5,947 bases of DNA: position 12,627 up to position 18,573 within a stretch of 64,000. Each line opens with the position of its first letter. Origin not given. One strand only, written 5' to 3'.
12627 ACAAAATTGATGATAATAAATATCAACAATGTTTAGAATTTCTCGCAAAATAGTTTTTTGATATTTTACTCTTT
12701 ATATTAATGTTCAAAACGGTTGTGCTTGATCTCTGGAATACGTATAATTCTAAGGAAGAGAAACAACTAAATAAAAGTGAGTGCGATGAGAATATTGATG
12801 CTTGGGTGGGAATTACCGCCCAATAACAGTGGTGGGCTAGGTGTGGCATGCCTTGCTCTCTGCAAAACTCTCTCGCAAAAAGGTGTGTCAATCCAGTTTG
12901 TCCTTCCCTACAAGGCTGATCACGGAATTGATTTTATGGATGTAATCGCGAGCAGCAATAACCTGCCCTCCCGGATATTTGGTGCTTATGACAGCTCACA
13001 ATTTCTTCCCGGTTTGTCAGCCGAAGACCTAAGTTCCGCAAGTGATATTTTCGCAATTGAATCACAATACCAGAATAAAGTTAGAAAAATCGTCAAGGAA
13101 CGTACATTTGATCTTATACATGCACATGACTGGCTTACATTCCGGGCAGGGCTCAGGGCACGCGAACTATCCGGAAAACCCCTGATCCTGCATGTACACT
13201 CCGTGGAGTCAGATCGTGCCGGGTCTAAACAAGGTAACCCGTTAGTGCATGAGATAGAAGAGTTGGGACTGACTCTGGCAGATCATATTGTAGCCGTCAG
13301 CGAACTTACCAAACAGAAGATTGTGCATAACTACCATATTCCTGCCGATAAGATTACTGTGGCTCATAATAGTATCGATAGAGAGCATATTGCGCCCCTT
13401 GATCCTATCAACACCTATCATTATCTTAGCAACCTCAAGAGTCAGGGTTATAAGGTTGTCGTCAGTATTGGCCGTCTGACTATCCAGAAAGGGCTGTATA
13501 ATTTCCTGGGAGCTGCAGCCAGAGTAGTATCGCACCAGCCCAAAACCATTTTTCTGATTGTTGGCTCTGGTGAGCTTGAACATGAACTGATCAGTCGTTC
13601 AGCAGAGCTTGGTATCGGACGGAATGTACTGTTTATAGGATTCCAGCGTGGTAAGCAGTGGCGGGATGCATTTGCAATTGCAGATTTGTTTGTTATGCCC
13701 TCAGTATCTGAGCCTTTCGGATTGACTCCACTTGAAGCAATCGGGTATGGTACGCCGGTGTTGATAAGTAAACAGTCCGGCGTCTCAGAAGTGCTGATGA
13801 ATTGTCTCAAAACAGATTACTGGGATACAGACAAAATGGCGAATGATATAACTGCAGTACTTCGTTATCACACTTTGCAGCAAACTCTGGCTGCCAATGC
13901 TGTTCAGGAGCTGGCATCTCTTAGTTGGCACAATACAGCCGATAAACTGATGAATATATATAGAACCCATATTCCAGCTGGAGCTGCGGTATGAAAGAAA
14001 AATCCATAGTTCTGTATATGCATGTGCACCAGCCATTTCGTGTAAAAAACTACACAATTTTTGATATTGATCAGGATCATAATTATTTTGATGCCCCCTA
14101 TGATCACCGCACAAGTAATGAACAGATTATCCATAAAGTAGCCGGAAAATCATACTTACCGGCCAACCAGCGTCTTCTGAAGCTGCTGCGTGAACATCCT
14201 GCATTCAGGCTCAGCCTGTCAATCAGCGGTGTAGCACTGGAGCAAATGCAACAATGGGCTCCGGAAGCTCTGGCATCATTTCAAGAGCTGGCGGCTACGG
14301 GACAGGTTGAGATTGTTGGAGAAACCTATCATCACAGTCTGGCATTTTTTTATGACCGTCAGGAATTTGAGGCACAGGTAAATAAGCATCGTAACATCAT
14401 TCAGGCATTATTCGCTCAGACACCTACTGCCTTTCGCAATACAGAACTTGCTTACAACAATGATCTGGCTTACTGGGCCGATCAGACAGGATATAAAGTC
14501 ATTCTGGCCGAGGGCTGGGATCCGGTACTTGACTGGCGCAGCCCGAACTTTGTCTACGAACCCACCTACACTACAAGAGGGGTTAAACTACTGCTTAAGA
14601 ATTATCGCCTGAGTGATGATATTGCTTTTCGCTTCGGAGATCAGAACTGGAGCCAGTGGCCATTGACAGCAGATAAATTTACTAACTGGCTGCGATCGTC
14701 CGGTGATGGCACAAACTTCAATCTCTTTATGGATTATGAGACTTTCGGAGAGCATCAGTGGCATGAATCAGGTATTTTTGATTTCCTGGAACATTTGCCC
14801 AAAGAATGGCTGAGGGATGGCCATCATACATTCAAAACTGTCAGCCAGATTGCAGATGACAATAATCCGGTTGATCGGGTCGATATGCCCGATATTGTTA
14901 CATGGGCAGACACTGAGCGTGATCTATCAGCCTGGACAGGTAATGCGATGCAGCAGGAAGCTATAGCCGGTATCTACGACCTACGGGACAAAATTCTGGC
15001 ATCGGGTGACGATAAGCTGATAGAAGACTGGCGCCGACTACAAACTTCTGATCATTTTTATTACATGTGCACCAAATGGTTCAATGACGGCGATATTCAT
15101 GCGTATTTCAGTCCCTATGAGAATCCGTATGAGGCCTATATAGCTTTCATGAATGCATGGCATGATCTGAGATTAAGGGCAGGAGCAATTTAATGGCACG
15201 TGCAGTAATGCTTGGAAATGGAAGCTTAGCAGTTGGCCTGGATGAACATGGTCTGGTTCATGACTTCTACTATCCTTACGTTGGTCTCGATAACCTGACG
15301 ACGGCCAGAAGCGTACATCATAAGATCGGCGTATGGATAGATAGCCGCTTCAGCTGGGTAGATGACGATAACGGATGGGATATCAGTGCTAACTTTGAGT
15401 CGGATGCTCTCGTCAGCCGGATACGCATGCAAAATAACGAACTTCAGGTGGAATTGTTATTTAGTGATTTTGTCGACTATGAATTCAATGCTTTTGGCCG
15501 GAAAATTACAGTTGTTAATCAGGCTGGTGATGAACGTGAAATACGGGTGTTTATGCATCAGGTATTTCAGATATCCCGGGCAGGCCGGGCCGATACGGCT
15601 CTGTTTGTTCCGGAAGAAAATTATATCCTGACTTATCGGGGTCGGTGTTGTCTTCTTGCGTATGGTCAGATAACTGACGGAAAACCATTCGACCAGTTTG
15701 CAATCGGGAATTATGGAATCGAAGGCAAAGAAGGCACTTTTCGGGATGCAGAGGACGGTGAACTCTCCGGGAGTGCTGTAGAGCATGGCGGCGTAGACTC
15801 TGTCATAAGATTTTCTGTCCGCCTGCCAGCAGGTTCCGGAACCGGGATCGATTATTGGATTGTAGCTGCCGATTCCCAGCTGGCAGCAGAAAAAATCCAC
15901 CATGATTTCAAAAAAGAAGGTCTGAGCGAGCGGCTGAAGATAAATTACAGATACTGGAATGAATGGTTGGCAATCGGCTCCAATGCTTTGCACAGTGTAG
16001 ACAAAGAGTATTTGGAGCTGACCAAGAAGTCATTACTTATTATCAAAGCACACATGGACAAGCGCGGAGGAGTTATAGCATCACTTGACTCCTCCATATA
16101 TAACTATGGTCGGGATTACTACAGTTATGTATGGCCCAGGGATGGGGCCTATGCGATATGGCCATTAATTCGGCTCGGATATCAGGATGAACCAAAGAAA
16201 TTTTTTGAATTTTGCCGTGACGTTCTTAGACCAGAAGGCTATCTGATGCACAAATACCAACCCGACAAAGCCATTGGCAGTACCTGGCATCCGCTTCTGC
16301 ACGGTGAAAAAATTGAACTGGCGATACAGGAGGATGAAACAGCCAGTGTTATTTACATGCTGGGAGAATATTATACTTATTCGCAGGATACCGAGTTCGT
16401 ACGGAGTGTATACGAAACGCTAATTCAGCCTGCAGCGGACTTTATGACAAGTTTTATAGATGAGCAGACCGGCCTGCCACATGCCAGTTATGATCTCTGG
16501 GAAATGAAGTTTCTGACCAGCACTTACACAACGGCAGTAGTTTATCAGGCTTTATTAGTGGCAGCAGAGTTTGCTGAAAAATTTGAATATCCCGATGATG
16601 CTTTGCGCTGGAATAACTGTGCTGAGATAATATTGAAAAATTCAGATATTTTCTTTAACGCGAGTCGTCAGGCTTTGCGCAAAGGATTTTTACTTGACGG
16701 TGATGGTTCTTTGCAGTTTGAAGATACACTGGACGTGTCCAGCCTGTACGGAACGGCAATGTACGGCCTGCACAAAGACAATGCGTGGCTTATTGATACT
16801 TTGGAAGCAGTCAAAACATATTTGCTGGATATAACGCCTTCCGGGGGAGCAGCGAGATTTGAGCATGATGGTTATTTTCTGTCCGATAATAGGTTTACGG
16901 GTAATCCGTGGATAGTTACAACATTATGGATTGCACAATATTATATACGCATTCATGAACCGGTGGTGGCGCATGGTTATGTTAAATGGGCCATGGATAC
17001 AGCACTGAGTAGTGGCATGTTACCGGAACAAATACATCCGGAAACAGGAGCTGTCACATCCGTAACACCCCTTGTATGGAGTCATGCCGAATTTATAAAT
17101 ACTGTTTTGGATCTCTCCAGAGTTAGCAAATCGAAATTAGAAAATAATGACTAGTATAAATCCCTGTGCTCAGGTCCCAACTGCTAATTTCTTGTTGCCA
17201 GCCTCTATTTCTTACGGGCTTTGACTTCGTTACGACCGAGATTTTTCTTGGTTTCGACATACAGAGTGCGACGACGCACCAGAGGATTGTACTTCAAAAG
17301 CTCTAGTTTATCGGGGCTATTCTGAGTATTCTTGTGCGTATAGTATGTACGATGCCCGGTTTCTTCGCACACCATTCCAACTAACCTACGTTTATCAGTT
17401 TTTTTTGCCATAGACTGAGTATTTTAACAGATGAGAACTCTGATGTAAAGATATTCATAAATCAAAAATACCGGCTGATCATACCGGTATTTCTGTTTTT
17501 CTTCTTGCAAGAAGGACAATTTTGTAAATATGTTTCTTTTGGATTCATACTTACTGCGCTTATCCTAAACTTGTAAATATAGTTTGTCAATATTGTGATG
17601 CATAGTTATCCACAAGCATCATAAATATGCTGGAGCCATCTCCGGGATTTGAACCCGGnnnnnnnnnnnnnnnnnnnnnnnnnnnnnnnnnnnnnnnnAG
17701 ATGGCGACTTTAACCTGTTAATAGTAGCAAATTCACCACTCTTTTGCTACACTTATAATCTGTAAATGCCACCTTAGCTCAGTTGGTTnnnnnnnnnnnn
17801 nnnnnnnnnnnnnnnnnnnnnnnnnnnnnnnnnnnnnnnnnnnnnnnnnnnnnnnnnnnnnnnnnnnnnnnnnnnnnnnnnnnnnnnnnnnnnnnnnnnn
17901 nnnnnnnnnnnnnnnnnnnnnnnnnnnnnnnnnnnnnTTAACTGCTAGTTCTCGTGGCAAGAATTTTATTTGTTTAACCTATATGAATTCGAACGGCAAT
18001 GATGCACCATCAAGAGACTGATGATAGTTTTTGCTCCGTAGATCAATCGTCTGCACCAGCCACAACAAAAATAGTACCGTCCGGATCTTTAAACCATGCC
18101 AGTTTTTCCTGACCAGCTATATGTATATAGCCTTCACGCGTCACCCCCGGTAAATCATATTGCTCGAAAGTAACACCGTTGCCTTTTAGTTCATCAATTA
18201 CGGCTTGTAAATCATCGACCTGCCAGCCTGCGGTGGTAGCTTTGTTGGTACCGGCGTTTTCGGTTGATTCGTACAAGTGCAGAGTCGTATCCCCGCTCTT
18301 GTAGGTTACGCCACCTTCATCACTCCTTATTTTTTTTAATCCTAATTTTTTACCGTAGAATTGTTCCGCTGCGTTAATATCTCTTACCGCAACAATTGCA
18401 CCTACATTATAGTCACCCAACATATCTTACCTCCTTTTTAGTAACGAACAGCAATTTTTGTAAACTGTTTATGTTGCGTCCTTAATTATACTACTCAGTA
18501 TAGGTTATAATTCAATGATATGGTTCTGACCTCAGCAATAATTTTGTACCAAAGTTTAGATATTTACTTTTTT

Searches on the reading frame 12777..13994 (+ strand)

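Call 38: search_protein_families(library=pfam, proteins=[window:12777-13994:+], max_evalue=0.001)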
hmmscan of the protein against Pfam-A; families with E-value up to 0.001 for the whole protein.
window:12777-13994:+ (405 aa): 6 families
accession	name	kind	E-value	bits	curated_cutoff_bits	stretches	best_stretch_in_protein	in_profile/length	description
PF00534.26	Glycos_transf_1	-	4.4e-29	101.7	26.4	1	220-342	10-133/172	Glycosyl transferases group 1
PF13439.12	Glyco_transf_4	-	2.2e-22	80.3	28.5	1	98-203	60-169/170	Glycosyltransferase Family 4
PF13692.12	Glyco_trans_1_4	-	3.2e-22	79.8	27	1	226-362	2-140/142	Glycosyl transferases group 1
PF20706.3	GT4-conflict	-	4.2e-17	62.6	26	1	208-391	177-385/385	Family 4 Glycosyltransferase in conflict systems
PF13579.12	Glyco_trans_4_4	-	1.1e-14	55.5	29.7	1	98-198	59-157/158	Glycosyl transferase 4-like domain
PF08323.17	Glyco_transf_5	-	6.7e-13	49.3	22.7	2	5-46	1-43/239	Starch synthase catalytic domain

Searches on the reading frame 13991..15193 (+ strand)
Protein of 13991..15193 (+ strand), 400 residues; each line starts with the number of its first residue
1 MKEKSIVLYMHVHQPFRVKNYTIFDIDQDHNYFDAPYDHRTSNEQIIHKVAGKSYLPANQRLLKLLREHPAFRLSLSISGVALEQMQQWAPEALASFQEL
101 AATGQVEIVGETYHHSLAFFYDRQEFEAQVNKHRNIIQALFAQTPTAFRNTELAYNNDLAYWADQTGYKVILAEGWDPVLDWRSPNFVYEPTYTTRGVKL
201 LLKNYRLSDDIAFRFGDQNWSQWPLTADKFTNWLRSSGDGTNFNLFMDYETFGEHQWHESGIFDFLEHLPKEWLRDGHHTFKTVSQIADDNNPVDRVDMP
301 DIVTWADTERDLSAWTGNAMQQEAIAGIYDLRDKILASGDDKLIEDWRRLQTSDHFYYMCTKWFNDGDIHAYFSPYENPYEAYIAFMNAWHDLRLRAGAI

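Call 38: search_protein_families(library=pfam, proteins=[window:13991-15193:+], max_evalue=0.001)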
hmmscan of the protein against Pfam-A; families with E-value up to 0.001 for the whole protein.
window:13991-15193:+ (400 aa): 2 families
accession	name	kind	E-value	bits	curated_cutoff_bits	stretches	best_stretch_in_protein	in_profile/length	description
PF03065.20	Glyco_hydro_57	-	1.4e-70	238.3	21.2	1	7-300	1-291/291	Glycosyl hydrolase family 57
PF01522.26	Polysacc_deac_1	-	1e-07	32.4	23.1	1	88-170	42-123/124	Polysaccharide deacetylase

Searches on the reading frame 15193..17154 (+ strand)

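Call 38: search_protein_families(library=pfam, proteins=[window:15193-17154:+], max_evalue=0.001)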
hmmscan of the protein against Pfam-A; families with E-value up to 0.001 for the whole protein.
window:15193-17154:+ (653 aa): 1 family
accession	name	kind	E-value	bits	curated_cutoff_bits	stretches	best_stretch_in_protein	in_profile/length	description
PF00723.27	Glyco_hydro_15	-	1.3e-28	100.6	22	2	279-584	9-330/427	Glycosyl hydrolases family 15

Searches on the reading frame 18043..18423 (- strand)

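Call 39: search_protein_families(library=pfam, proteins=[window:18043-18423:-], max_evalue=0.001)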
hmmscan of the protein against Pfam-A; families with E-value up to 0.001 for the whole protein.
window:18043-18423:- (126 aa): 4 families
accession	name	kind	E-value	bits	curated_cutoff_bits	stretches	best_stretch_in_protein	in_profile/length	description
PF00903.31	Glyoxalase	-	4.7e-08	33.9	20.6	1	11-118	7-118/121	Glyoxalase/Bleomycin resistance protein/Dioxygenase superfamily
PF13669.12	Glyoxalase_4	-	0.00013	22.7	27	0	11-88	5-95/109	Glyoxalase/Bleomycin resistance protein/Dioxygenase superfamily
PF12681.13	Glyoxalase_2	-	0.00034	21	30.1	0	9-83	4-83/118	Glyoxalase-like domain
PF22677.2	Ble-like_N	-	0.00075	19.6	24.5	0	13-37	9-33/41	Bleomycin resistance protein-like N-terminal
